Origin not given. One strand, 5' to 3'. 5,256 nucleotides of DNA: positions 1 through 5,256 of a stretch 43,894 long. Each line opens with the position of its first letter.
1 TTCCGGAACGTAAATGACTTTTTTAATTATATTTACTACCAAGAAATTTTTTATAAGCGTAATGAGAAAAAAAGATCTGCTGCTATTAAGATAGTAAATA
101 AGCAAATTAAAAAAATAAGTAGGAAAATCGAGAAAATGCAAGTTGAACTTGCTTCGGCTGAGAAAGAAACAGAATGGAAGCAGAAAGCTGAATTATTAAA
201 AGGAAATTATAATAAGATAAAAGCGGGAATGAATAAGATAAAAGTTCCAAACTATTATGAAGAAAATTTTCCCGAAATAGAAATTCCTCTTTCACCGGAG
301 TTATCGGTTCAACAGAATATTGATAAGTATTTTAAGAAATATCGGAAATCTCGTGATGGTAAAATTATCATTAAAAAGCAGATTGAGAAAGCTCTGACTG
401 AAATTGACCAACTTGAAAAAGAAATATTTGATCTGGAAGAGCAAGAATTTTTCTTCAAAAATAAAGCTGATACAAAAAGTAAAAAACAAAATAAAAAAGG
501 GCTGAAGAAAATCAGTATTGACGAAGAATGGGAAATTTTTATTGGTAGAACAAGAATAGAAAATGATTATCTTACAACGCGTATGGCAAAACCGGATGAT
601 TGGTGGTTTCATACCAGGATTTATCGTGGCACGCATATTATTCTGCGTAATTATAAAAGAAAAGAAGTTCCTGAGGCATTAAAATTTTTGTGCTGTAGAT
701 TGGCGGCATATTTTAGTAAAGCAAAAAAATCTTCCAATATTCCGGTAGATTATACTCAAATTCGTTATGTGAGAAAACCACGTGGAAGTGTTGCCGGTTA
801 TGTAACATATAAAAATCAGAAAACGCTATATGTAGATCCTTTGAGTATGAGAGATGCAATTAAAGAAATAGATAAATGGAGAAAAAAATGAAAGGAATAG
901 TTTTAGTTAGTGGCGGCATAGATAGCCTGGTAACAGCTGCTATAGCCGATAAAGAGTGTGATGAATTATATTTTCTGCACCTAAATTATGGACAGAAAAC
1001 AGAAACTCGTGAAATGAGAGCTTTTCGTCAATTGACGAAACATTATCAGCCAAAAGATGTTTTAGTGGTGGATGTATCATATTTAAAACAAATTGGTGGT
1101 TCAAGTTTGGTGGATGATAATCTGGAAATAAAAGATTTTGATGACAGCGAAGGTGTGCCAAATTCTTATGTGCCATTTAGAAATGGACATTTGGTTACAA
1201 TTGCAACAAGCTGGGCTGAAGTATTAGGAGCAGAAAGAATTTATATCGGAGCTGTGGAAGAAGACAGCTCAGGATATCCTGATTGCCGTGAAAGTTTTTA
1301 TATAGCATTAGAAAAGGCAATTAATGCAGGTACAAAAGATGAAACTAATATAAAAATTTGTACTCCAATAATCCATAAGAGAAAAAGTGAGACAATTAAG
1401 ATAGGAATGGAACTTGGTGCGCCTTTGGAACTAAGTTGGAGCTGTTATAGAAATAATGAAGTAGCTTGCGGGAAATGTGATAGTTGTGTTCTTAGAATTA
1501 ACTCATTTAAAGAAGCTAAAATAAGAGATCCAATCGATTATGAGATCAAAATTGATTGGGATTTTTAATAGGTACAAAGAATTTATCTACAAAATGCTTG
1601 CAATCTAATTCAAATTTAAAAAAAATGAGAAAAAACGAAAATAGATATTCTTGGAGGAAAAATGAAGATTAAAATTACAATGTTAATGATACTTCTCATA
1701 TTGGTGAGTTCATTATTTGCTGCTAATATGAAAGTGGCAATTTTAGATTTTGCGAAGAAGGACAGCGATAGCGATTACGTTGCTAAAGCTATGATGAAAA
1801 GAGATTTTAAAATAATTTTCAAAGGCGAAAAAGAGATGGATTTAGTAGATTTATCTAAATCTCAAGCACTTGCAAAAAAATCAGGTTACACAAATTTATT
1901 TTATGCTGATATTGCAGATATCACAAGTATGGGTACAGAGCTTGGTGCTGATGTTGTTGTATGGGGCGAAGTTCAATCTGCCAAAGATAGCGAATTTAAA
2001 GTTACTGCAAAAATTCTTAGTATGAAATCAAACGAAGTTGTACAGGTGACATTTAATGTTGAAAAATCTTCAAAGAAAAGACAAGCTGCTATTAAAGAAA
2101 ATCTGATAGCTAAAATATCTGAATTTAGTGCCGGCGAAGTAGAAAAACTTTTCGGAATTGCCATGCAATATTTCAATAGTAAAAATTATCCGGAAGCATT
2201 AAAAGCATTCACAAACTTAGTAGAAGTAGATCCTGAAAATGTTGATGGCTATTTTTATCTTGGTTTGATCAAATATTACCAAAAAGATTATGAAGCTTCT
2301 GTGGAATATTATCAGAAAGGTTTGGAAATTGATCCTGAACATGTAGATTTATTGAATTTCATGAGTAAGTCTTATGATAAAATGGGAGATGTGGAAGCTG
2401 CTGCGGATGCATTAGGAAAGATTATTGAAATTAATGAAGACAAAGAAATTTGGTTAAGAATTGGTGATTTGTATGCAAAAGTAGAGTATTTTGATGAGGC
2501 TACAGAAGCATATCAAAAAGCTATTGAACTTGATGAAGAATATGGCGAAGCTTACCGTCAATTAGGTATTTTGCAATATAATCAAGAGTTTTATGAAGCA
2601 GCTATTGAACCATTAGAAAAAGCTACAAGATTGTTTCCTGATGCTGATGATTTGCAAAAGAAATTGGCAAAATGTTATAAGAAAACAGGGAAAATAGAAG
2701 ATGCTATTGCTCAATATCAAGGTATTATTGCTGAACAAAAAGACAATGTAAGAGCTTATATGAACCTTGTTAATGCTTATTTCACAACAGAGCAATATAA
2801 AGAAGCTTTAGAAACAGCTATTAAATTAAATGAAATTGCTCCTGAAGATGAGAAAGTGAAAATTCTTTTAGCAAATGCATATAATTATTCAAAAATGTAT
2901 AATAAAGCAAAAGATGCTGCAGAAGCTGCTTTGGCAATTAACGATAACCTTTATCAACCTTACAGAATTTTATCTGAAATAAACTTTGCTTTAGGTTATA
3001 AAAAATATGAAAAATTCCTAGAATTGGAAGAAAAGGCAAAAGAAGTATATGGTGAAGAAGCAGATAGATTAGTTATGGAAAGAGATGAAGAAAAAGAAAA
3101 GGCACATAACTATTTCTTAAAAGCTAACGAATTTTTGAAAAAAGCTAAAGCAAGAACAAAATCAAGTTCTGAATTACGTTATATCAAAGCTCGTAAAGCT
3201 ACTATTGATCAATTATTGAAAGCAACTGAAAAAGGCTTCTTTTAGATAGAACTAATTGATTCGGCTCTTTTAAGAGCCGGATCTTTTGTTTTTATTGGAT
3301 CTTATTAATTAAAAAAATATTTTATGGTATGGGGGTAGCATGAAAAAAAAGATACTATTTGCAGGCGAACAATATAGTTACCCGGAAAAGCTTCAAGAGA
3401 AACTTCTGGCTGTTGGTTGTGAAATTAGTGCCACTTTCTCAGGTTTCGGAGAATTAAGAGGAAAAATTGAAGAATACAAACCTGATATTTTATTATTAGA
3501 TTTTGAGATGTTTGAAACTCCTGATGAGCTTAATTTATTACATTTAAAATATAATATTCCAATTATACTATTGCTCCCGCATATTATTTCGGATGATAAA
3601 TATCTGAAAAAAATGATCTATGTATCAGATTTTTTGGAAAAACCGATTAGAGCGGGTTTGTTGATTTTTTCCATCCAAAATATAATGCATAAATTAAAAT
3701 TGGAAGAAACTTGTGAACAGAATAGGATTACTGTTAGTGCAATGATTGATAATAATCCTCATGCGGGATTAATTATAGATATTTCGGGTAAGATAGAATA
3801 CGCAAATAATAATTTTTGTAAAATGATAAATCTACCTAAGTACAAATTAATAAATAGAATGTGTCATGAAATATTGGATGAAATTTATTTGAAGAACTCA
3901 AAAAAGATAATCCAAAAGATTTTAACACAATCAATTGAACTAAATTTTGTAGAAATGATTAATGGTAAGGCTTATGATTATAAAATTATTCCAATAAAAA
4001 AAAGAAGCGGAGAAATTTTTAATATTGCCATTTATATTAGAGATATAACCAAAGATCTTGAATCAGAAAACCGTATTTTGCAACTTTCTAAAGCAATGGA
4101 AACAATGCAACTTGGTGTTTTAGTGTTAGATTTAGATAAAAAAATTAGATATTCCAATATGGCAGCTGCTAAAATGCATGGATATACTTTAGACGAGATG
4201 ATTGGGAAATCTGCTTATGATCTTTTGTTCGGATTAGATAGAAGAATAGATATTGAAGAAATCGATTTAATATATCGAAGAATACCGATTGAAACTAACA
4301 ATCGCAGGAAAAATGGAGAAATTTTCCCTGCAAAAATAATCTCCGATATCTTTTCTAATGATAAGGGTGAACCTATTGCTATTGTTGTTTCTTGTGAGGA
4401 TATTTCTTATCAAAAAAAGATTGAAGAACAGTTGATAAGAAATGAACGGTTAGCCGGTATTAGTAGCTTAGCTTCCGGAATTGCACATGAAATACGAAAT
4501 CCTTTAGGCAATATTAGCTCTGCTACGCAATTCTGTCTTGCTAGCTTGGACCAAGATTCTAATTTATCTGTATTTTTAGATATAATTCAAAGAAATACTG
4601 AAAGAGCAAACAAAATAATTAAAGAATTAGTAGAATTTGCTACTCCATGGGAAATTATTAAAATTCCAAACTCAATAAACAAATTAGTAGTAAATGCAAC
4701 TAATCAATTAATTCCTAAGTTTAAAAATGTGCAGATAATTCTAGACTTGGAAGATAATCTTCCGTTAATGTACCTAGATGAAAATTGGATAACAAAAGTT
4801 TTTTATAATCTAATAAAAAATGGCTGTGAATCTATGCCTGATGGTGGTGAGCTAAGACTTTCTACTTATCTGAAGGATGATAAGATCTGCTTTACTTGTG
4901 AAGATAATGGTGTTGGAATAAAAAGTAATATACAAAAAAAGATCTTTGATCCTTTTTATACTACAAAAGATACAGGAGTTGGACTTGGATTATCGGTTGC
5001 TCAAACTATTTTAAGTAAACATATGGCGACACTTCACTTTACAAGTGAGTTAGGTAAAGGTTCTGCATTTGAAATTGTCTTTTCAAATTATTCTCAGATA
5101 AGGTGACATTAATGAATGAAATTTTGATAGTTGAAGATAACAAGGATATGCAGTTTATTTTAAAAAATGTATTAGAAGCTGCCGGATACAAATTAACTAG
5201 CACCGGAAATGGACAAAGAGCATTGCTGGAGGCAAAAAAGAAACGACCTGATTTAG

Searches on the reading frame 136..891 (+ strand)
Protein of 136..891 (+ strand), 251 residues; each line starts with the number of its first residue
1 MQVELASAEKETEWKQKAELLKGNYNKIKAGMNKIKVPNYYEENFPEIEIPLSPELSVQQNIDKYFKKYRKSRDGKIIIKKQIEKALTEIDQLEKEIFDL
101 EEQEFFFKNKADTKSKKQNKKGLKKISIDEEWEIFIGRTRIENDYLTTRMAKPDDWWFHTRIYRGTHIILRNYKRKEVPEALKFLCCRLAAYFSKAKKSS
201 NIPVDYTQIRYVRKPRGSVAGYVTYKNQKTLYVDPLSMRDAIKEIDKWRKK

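Call 5: search_protein_families(library=pfam, proteins=[window:136-891:+], max_evalue=0.01)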
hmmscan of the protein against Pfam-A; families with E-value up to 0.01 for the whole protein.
window:136-891:+ (251 aa): 3 families
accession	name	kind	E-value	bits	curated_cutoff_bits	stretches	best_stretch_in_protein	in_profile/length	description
PF05833.16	NFACT_N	-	1.9e-21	76.8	31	1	3-103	325-424/456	NFACT N-terminal and middle domains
PF05670.18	NFACT-R_1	-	2.4e-11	44.6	29.8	1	133-217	12-98/112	NFACT protein RNA binding domain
PF18297.6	NFACT-R_2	-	1.3e-05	25.7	26.9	1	126-209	4-82/104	NFACT protein RNA binding domain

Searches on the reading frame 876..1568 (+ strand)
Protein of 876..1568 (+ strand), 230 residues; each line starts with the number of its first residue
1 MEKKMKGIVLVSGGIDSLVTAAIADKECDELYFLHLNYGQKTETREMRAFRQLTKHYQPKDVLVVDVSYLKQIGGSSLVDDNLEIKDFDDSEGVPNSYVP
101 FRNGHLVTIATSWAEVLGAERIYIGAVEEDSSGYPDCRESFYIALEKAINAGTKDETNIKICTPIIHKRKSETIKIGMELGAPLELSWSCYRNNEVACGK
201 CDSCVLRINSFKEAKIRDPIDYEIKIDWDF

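Call 5: search_protein_families(library=pfam, proteins=[window:876-1568:+], max_evalue=0.01)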
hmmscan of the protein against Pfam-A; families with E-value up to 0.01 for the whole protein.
window:876-1568:+ (230 aa): 2 families
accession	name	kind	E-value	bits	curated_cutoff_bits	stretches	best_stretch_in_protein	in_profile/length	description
PF06508.19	QueC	-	3.3e-66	223.2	22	1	7-214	2-209/210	Queuosine biosynthesis protein QueC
PF02568.20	ThiI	-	0.0014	18.7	20.5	0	6-65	5-68/197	Thiamine biosynthesis protein (ThiI)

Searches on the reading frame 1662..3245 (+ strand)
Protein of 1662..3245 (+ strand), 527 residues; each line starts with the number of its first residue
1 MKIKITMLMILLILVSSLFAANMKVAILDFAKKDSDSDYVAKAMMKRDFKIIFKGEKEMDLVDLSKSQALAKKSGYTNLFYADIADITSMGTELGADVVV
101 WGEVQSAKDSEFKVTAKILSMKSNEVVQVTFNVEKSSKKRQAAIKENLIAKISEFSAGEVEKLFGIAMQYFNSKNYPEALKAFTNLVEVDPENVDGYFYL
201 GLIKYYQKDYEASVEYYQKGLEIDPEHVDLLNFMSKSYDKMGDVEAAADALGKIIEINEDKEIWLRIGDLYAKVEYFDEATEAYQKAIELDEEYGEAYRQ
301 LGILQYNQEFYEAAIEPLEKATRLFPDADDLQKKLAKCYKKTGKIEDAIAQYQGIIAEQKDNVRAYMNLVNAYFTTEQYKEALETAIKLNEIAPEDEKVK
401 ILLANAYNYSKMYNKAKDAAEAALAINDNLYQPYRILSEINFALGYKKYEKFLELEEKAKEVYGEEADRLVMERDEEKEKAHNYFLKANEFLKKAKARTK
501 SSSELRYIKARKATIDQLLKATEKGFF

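Call 5: search_protein_families(library=pfam, proteins=[window:1662-3245:+], max_evalue=0.01)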
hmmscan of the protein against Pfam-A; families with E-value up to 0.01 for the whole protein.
window:1662-3245:+ (527 aa): 23 families
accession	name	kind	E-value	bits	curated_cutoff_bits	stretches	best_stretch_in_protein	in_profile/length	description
PF07719.23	TPR_2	-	1.1e-30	103.7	27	3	195-227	2-34/34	Tetratricopeptide repeat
PF00515.34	TPR_1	-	3.8e-30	102.9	27.8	3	195-227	2-34/34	Tetratricopeptide repeat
PF14559.12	TPR_19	-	3.1e-24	85.5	25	4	343-405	5-67/68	Tetratricopeptide repeat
PF13432.12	TPR_16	-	1e-22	80.7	32.7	3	168-226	5-63/65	Tetratricopeptide repeat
PF13181.12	TPR_8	-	1.9e-22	77.9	25.7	2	262-293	2-33/34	Tetratricopeptide repeat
PF13414.12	TPR_11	-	1.1e-21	76.7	26.8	4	268-308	1-41/42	TPR repeat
PF13428.12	TPR_14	-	3e-20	71.1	23.5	1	262-303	2-43/44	Tetratricopeptide repeat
PF13424.12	TPR_12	-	1.3e-16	60.9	30.1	3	263-326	5-76/77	Tetratricopeptide repeat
PF23914.1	TPR_CcmH_CycH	-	8.3e-15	55.4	42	1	301-398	56-156/158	Cytochrome c-type biogenesis protein H TPR domain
PF13431.12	TPR_17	-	2.3e-13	49.7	24.4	0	283-312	1-30/34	Tetratricopeptide repeat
PF13371.12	TPR_9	-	5.8e-11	42.7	35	1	170-229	5-64/73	Tetratricopeptide repeat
PF13174.12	TPR_6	-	2.2e-10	40.9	26.3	0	334-358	5-29/33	Tetratricopeptide repeat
PF12895.13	ANAPC3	-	8.1e-10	39.3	27.2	1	173-253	2-81/82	Anaphase-promoting complex, cyclosome, subunit 3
PF03704.23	BTAD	-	2e-07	31.9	22.1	1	280-355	47-122/146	Bacterial transcriptional activator domain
PF25063.1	ARM_TT21_C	-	3.7e-07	30.7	35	1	202-339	29-174/209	Tetratricopeptide repeat protein 21 C-terminal ARM domain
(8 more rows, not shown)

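Call 93: search_protein_families(library=ncbifam, proteins=[window:1662-3245:+], max_evalue=0.00001)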
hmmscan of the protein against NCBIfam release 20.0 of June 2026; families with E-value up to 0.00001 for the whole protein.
window:1662-3245:+ (527 aa): 17 families
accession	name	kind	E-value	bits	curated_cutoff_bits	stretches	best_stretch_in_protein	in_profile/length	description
NF040959.1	MamA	equivalog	5.4e-28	97.8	200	2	297-437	39-179/204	magnetosome protein MamA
TIGR02917.1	PEP_TPR_lipo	equivalog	5.8e-23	80.7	312.2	1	166-510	267-608/899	XrtA/PEP-CTERM system TPR-repeat protein PrsT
TIGR02552.1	LcrH_SycD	equivalog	3.2e-18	65.8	104.8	1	149-262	7-120/136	SycD/LcrH family type III secretion system chaperone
TIGR02521.1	type_IV_pilW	equivalog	6.3e-17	61.9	154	2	237-392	40-198/234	type IV pilus biogenesis/stability protein PilW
NF033920.0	C39_PA2778_fam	equivalog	1.8e-14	53.8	150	0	337-427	164-254/255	PA2778 family cysteine peptidase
NF008757.0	PRK11788.1-5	equivalog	5.3e-12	45.6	363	1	90-262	109-283/388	lipopolysaccharide assembly protein LapB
TIGR00990.1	3a0801s09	subfamily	4.4e-11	42.1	757.25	1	242-405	379-550/615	mitochondrial import receptor subunit TOM70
NF047371.1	FlcA_CTERM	equivalog_domain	2e-09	36.5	300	1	263-361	440-539/646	periplasmic flagellar collar protein FlcA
NF033762.1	social_mot_Tgl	equivalog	1.1e-08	34.8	225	0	241-321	44-126/252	social motility TPR repeat lipoprotein Tgl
TIGR00540.1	TPR_hemY_coli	hypoth_equivalog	1.4e-08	34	142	0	297-353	328-383/385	heme biosynthesis-associated TPR protein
NF052415.1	T3SS_chap_SctY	equivalog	1.8e-08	34.8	70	0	330-425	7-105/106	type III secretion apparatus assembly chaperone SctY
NF008756.0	PRK11788.1-4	equivalog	2.6e-08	33.3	474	0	158-288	177-309/389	lipopolysaccharide assembly protein LapB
NF047507.1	TPR_BatC_Lepto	exception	3.4e-08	33.2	175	0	302-399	31-132/214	TPR repeat-containing protein BatC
NF033758.1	gliding_GltE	equivalog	1.1e-07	31.2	225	1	168-389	128-347/411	adventurous gliding motility TPR repeat lipoprotein GltE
NF053607.1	CHU_0125_OmpA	equivalog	2.5e-07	29.6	620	0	300-397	24-121/639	CHU_0125 family OmpA-like outer membrane integrity protein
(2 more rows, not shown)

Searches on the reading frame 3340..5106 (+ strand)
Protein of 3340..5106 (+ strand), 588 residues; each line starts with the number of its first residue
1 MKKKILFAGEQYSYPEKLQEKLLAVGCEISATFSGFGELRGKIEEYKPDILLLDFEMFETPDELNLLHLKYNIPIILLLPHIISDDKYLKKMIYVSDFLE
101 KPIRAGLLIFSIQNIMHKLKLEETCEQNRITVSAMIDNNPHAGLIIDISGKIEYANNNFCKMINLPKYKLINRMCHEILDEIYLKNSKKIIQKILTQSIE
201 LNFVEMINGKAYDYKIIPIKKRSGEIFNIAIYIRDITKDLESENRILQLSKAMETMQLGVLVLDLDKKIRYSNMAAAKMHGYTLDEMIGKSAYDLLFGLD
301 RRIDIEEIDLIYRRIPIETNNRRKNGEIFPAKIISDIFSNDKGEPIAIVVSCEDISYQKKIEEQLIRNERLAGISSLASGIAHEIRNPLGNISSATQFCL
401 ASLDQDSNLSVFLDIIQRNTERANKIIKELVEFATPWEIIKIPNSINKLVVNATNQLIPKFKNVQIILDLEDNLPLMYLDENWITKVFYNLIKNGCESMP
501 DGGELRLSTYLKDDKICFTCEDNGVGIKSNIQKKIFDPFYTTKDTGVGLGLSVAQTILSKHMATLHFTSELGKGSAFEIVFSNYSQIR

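Call 5: search_protein_families(library=pfam, proteins=[window:3340-5106:+], max_evalue=0.01)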
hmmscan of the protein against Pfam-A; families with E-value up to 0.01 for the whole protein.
window:3340-5106:+ (588 aa): 9 families
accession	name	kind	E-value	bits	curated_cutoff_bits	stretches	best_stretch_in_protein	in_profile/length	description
PF13426.13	PAS_9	-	3.5e-21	75.9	27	2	259-356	3-102/103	PAS domain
PF02518.31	HATPase_c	-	2e-19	70.5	26.4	1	480-581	2-107/111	Histidine kinase-, DNA gyrase B-, and HSP90-like ATPase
PF00989.32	PAS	-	3.4e-15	56.5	22.6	2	249-355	3-113/113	PAS fold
PF08448.16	PAS_4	-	8.4e-12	45.7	23.1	2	255-298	3-46/110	PAS fold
PF00512.31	HisKA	-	1e-11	45.1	26.9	1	376-434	4-61/66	His Kinase A (phospho-acceptor) domain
PF13188.13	PAS_8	-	6.9e-11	42.1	21.8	2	248-306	2-56/65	PAS domain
PF12860.13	PAS_7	-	0.00044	20.8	27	0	254-312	2-63/115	PAS fold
PF08447.18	PAS_3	-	0.0016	19.1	25.6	1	272-349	4-86/89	PAS fold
PF24820.1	Diguanyl_cycl_sensor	-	0.0017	18.8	28.1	0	142-193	8-59/109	Diguanylate cyclase-like sensor domain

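Call 93: search_protein_families(library=ncbifam, proteins=[window:3340-5106:+], max_evalue=0.00001)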
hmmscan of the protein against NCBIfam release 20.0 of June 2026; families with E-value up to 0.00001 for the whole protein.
window:3340-5106:+ (588 aa): 78 families (the best 25 are shown)
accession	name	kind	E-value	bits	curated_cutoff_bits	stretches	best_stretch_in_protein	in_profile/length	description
NF008468.0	PRK11360.1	equivalog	1.2e-75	255.1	646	1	218-582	241-607/616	two-component system sensor histidine kinase AtoS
NF046044.1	PnpS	equivalog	2.5e-43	148.6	400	2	245-581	53-389/390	two-component system histidine kinase PnpS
NF007688.0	PRK10364.1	equivalog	7.4e-42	143.6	479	1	358-581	224-449/460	two-component system sensor histidine kinase ZraS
NF052574.1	HisKinEspCMyxo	equivalog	2.7e-37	128.3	1200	1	243-581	280-635/785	serine histidine kinase EspC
NF033092.0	HK_WalK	equivalog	2.2e-34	119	725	1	241-580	254-591/594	cell wall metabolism sensor histidine kinase WalK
TIGR02966.1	phoR_proteo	equivalog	1.3e-33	116.4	334.2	1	244-581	3-333/333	phosphate regulon sensor histidine kinase PhoR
NF046020.1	HisKinCckABruc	equivalog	1.6e-33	115.6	1000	1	340-584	446-708/868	cell cycle histidine kinase CckA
NF053867.1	SprKinKinDBac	equivalog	1.1e-32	113.2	775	1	368-580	280-494/500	sporulation kinase KinD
NF047874.1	MASE3_PAS_HK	subfamily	9.3e-32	110.6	560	1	249-582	267-624/655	MASE3 domain-containing sensor histidine kinase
NF010411.0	PRK13837.1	equivalog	3.2e-31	108.1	647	1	358-583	434-675/828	two-component system VirA-like sensor kinase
NF052573.1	HisKinEspAMyxo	equivalog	3.7e-31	107.9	1400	1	159-582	159-610/755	serine histidine kinase EspA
NF047497.1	HK_LIC_12097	equivalog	1.1e-30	106.6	500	1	340-579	115-362/367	LIC_12097 family sensor histidine kinase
NF041777.1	sens_FixL_Rhizob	equivalog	2.6e-30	105.5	850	1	237-579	111-477/485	sensor protein FixL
NF008293.1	PRK11073.1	equivalog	4.3e-28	98.6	240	1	251-574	11-339/349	nitrogen regulation protein NR(II)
NF010076.0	PRK13557.1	subfamily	1e-27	96.8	631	1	252-584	35-395/540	histidine kinase famiy protein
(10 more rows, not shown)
